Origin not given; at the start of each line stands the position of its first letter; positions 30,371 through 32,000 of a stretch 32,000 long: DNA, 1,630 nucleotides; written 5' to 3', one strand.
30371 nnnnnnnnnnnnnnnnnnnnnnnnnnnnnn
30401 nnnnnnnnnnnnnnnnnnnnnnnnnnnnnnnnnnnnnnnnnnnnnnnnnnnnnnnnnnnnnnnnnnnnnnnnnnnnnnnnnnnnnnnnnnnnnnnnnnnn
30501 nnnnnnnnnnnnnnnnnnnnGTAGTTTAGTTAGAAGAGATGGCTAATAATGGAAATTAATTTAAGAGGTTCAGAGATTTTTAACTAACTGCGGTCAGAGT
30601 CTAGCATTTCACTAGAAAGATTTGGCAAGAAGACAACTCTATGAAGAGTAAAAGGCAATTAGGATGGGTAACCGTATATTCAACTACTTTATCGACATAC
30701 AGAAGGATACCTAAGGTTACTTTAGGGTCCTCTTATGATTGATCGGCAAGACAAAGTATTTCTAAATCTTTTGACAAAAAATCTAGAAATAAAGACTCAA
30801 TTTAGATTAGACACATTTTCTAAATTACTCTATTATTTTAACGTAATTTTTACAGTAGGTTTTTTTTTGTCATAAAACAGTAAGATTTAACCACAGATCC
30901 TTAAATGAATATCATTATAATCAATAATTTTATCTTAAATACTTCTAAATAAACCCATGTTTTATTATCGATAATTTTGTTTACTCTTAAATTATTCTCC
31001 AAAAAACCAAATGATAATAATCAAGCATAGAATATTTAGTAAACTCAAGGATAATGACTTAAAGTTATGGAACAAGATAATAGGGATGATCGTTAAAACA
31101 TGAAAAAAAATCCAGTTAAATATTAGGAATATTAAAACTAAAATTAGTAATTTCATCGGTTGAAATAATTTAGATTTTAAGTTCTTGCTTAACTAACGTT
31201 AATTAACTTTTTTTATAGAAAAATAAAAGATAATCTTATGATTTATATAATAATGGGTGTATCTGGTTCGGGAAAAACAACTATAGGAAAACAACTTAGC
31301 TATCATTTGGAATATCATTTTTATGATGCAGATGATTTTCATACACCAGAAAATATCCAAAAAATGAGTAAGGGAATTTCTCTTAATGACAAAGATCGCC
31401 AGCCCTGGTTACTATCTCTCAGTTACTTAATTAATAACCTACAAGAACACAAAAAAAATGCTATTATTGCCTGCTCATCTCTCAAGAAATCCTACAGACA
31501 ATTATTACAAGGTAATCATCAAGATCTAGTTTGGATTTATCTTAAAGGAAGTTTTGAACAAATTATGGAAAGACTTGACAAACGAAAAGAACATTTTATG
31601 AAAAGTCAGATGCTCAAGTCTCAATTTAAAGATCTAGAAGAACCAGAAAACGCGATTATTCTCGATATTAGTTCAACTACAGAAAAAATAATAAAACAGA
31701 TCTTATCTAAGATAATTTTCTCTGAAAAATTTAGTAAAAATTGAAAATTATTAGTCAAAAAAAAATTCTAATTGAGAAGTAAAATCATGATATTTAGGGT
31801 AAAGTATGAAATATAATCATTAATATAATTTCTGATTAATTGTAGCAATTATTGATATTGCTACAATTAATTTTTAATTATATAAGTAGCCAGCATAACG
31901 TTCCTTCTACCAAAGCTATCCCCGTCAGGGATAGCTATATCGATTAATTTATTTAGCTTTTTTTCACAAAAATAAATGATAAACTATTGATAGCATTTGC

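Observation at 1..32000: Half of the window is a gene graveyard: intact housekeeping genes separated by kb-scale, near-equilibrium AT blocks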

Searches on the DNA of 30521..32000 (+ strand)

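Call 68: search_dna_similar(query=window:30521-32000:+, collection=plasmids, mode=distant, max_rows=5)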
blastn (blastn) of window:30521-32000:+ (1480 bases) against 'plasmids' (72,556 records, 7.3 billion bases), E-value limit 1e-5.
No match.

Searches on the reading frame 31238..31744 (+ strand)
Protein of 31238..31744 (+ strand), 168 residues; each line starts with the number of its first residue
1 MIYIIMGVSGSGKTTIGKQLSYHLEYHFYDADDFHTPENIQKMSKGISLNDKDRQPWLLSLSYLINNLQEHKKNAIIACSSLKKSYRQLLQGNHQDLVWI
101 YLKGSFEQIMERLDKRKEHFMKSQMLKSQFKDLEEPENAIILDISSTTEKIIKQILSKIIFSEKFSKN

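Call 54: search_protein_families(library=ncbifam, max_evalue=0.00001, proteins=[window:31238-31744:+])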
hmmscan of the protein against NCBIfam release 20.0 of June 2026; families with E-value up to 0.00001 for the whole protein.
window:31238-31744:+ (168 aa): 14 families
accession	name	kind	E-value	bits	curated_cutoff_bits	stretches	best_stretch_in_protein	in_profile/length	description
TIGR01313.1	therm_gnt_kin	subfamily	6.5e-52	175.6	113.75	1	3-156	1-159/164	gluconokinase, GntK/IdnK-type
NF008583.0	PRK11545.1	equivalog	1.1e-46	158.5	265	1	2-159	10-171/177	gluconokinase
NF007336.0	PRK09825.1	equivalog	1.6e-38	132.1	304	1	3-149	6-156/176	gluconokinase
NF002059.0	PRK00889.1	subfamily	1e-08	35.1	244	1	5-115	10-120/177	adenylyl-sulfate kinase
NF002988.0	PRK03731.1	equivalog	6.8e-08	32.4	161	1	5-120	7-118/174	shikimate kinase AroL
NF004861.0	PRK06217.1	equivalog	1.7e-07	30.8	203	1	4-120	5-108/183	hypothetical protein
NF003456.0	PRK05057.1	equivalog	3.8e-07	30.2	195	1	5-155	9-162/173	shikimate kinase AroK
NF004041.0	PRK05541.1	subfamily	6.4e-07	29.6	127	1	2-159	9-170/176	adenylyl-sulfate kinase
NF010552.0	PRK13946.1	equivalog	3.8e-06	26.6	186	0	4-33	27-56/198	shikimate kinase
NF010555.0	PRK13949.1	equivalog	4.9e-06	26.7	180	0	4-118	5-116/175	shikimate kinase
NF040667.1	hom_kin_desulfo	exception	6e-06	26.2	197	0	4-34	4-34/163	homoserine kinase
NF001866.0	PRK00625.1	equivalog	6.5e-06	26.4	142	0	4-117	4-117/173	shikimate kinase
NF010553.0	PRK13947.1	equivalog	7.5e-06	26.2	204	0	4-133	5-132/173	shikimate kinase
NF006085.0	PRK08233.1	equivalog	9.4e-06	25.6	198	0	3-67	8-77/184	hypothetical protein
